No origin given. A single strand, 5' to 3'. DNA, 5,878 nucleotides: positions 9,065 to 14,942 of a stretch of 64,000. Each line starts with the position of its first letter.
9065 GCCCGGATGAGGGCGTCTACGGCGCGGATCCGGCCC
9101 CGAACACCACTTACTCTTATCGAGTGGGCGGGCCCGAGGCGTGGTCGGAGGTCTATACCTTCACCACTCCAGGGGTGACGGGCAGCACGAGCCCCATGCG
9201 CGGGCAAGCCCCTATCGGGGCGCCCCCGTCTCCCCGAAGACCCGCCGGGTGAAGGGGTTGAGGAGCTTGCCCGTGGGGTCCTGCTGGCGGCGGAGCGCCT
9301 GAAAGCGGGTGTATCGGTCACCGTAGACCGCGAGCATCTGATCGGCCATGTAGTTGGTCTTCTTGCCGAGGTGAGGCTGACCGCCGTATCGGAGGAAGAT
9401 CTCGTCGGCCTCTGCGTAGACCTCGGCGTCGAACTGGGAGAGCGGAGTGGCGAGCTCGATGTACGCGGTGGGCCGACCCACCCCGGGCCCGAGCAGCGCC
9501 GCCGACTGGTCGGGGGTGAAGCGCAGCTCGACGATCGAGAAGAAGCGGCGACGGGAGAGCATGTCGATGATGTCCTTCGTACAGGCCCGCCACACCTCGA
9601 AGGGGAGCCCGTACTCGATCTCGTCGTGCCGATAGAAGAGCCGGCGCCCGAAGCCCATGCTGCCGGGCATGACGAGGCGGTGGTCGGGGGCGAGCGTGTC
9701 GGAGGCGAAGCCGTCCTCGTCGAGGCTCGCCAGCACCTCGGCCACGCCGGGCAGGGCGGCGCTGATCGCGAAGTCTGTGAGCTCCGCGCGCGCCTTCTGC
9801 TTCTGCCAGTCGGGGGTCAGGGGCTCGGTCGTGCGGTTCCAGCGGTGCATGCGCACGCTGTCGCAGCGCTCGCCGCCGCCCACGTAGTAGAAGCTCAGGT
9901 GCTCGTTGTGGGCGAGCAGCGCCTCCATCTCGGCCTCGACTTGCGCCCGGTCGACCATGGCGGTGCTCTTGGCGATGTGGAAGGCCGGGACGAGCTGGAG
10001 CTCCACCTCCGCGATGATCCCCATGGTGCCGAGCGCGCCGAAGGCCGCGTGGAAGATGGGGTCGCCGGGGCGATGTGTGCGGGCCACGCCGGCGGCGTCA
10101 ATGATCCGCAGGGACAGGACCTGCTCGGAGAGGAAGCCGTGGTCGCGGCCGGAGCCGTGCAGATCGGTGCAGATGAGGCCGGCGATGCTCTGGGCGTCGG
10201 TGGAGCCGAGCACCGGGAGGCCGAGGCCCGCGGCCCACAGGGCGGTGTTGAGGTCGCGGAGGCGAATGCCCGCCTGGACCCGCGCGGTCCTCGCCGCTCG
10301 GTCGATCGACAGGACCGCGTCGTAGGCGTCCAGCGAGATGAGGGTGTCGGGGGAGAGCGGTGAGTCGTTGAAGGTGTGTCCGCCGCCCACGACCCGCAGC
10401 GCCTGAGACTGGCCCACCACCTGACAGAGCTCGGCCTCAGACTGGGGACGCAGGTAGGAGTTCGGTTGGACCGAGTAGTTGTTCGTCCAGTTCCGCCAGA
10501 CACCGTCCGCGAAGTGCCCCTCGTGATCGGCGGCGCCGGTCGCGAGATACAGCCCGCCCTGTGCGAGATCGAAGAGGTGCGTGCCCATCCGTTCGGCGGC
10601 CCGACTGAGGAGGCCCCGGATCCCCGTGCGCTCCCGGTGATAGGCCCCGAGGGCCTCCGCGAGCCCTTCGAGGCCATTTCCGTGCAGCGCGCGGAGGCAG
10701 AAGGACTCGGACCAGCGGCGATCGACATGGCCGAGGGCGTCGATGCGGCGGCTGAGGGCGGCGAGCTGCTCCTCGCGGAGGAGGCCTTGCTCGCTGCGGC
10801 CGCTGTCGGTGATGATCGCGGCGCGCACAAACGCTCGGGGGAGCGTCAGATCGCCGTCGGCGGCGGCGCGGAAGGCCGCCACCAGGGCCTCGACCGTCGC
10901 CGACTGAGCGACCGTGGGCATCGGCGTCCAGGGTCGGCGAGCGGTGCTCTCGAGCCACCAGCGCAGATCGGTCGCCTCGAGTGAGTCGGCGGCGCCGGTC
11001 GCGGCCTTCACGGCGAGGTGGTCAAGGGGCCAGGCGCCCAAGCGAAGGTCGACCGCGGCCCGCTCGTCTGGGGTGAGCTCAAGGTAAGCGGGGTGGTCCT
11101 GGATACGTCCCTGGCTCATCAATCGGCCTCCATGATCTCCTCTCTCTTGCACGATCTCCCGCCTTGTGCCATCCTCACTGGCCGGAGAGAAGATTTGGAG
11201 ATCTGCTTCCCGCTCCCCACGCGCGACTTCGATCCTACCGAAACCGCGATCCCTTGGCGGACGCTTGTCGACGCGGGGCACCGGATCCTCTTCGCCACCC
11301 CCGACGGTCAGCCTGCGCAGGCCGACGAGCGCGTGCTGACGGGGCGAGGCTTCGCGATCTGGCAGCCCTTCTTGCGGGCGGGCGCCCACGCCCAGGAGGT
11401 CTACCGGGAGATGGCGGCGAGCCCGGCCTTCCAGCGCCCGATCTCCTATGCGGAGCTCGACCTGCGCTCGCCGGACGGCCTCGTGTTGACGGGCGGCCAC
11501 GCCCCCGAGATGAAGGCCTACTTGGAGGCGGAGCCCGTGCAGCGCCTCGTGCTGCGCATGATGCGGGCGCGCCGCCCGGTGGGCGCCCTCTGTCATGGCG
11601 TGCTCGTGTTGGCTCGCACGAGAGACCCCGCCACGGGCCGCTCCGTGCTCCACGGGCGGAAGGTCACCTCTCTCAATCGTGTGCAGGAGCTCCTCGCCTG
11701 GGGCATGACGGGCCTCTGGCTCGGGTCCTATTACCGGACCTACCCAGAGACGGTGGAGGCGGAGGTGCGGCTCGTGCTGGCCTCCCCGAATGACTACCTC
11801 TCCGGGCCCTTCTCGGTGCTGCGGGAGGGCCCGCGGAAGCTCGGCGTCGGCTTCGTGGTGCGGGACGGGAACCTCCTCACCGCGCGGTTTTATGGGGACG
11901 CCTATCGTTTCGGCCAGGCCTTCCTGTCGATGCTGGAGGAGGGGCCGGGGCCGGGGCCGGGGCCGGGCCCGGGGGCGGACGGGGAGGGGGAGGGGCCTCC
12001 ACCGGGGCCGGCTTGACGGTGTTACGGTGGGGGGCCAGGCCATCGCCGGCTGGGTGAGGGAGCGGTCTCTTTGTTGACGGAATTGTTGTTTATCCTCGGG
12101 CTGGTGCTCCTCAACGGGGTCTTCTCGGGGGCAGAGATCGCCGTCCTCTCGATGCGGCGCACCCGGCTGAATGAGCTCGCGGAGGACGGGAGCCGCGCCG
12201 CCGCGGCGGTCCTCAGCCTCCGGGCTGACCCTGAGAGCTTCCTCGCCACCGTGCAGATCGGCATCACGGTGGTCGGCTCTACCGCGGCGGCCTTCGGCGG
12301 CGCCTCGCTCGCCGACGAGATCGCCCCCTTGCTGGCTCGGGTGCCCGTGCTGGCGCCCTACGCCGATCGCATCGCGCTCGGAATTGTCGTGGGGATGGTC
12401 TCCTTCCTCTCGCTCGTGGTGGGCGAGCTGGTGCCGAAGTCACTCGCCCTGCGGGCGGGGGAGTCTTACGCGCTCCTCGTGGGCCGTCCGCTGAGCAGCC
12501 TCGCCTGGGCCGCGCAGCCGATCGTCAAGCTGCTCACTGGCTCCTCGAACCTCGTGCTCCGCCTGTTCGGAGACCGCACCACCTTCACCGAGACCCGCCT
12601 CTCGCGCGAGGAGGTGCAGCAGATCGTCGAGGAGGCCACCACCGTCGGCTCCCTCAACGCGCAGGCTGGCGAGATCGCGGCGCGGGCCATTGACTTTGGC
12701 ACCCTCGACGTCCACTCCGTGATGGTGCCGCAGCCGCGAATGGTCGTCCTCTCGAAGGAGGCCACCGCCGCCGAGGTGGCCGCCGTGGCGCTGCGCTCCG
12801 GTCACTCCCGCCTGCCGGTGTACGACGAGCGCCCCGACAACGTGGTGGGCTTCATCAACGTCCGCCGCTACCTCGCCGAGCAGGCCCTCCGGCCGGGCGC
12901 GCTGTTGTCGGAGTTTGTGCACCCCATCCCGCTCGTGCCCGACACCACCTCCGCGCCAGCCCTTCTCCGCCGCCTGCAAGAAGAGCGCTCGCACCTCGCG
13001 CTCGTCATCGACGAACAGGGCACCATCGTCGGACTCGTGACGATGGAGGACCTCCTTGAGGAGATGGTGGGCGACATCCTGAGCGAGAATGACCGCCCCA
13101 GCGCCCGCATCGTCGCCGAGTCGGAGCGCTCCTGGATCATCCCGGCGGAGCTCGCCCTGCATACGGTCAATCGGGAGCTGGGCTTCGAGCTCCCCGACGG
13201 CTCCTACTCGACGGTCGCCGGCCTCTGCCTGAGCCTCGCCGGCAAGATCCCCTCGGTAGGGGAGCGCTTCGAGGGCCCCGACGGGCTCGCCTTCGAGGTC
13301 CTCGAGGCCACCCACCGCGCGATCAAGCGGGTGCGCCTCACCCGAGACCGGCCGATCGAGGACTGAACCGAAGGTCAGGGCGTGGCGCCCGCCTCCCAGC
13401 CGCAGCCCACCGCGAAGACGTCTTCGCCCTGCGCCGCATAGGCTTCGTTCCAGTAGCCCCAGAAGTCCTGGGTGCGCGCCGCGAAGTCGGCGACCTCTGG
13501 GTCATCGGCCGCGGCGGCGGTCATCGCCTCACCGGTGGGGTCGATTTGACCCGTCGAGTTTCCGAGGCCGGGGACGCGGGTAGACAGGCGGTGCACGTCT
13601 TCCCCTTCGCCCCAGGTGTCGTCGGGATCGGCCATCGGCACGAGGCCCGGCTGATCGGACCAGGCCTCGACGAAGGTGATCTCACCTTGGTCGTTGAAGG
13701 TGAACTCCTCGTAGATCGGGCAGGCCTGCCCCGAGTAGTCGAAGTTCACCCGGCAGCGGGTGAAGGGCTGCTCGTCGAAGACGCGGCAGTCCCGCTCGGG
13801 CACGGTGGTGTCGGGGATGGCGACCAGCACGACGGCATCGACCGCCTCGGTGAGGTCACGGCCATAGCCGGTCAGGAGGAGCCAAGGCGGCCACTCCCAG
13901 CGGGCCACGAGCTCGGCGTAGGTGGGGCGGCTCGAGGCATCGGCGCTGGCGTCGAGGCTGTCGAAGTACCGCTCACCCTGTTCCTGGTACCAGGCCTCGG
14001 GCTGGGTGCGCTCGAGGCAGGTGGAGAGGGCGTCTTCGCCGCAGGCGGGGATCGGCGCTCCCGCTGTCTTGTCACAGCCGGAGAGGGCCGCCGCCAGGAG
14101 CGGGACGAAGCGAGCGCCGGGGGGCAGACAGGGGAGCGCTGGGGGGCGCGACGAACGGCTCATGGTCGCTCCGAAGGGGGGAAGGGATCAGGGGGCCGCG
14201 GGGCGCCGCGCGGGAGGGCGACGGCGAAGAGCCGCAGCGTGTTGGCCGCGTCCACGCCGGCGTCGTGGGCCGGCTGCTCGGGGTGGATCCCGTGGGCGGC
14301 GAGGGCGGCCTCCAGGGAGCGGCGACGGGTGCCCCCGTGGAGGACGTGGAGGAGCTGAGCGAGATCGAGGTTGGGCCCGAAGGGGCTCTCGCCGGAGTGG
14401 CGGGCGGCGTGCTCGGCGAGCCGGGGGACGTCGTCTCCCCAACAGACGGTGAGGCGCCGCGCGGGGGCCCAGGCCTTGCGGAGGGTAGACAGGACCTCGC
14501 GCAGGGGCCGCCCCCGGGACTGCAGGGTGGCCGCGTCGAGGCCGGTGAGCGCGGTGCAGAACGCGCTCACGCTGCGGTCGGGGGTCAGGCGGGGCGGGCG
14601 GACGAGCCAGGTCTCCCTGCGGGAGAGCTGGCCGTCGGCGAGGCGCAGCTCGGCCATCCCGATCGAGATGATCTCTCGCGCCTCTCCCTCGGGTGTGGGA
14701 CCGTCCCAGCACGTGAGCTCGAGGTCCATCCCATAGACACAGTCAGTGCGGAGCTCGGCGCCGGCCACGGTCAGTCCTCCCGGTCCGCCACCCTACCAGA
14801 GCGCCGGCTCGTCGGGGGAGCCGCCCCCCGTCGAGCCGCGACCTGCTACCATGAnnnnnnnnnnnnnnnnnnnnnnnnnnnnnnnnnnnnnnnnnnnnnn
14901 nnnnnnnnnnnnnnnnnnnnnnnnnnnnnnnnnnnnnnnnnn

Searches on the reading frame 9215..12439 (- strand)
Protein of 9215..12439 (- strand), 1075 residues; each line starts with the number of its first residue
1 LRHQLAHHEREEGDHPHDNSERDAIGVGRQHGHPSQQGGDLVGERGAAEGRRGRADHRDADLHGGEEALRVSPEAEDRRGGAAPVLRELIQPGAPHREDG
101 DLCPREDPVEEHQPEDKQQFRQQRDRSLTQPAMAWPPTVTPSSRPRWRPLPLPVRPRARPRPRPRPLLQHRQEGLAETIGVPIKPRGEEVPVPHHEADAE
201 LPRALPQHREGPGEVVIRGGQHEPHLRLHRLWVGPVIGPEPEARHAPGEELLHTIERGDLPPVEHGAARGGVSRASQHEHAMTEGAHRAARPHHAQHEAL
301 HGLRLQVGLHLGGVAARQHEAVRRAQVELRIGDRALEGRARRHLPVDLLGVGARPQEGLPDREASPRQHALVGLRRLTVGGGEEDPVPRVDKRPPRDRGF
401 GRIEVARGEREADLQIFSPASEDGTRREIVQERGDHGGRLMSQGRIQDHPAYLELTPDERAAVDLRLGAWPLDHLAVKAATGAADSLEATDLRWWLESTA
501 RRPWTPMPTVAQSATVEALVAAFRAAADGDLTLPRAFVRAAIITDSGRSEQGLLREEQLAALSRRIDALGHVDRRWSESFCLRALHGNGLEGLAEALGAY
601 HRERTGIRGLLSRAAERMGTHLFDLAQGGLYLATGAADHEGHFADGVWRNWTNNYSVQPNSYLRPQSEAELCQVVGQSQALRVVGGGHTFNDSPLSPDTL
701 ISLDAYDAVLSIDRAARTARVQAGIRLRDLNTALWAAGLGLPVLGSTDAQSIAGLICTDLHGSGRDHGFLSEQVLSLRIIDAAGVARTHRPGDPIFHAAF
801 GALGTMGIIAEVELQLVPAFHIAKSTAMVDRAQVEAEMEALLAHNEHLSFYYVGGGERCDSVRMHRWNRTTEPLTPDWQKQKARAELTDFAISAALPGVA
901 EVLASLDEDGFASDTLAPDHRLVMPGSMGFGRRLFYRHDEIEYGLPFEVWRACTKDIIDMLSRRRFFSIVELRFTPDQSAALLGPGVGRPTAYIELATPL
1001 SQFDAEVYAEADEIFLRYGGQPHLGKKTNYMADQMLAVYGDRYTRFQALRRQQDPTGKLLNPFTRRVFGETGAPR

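Call 13: search_protein_families(library=pfam, proteins=[window:9215-12439:-], max_evalue=0.001)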
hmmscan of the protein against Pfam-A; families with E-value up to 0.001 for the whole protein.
window:9215-12439:- (1075 aa): 2 families
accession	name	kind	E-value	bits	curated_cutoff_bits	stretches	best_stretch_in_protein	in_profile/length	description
PF04030.19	ALO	-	6.8e-28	98.5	23.1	1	812-1067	1-258/258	D-arabinono-1,4-lactone oxidase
PF01565.28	FAD_binding_4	-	4.7e-21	75.4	26.4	1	660-785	2-134/139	FAD binding domain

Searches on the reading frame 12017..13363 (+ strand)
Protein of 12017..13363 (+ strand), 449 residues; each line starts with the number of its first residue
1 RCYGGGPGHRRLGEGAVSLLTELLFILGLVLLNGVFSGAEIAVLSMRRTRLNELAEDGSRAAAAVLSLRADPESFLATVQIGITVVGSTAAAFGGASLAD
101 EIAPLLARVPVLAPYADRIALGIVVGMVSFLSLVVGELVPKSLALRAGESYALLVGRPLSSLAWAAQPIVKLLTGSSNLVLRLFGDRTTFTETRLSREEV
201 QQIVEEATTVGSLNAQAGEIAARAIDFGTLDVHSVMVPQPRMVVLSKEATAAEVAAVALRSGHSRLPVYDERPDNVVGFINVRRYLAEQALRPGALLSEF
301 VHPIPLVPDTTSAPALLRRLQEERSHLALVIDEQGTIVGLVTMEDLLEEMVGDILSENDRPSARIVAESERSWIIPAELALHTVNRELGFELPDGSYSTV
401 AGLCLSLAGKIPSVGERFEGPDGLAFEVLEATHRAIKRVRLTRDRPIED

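Call 13: search_protein_families(library=pfam, proteins=[window:12017-13363:+], max_evalue=0.001)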
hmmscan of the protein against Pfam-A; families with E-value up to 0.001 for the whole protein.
window:12017-13363:+ (449 aa): 3 families
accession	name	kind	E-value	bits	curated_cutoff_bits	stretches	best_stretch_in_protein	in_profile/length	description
PF01595.25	CNNM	-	1.8e-43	148.7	28.4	1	25-215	2-179/181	Cyclin M transmembrane N-terminal domain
PF03471.22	CorC_HlyC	-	1.2e-18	67.4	27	1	368-444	3-80/81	Transporter associated domain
PF00571.33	CBS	-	4.6e-15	56.1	24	2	302-351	7-56/57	CBS domain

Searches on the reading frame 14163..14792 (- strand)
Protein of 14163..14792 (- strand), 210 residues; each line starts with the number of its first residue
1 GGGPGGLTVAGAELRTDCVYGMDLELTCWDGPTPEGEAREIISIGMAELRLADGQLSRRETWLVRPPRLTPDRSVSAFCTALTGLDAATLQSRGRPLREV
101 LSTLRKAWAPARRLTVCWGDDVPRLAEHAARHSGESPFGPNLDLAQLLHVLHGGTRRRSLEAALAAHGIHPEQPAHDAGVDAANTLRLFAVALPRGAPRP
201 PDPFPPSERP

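Call 13: search_protein_families(library=pfam, proteins=[window:14163-14792:-], max_evalue=0.001)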
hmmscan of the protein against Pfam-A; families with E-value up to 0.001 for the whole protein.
window:14163-14792:- (210 aa): 1 family
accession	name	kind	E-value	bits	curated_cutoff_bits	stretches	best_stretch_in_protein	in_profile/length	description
PF00929.31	RNase_T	-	0.00019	22.4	24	1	22-189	3-164/164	Exonuclease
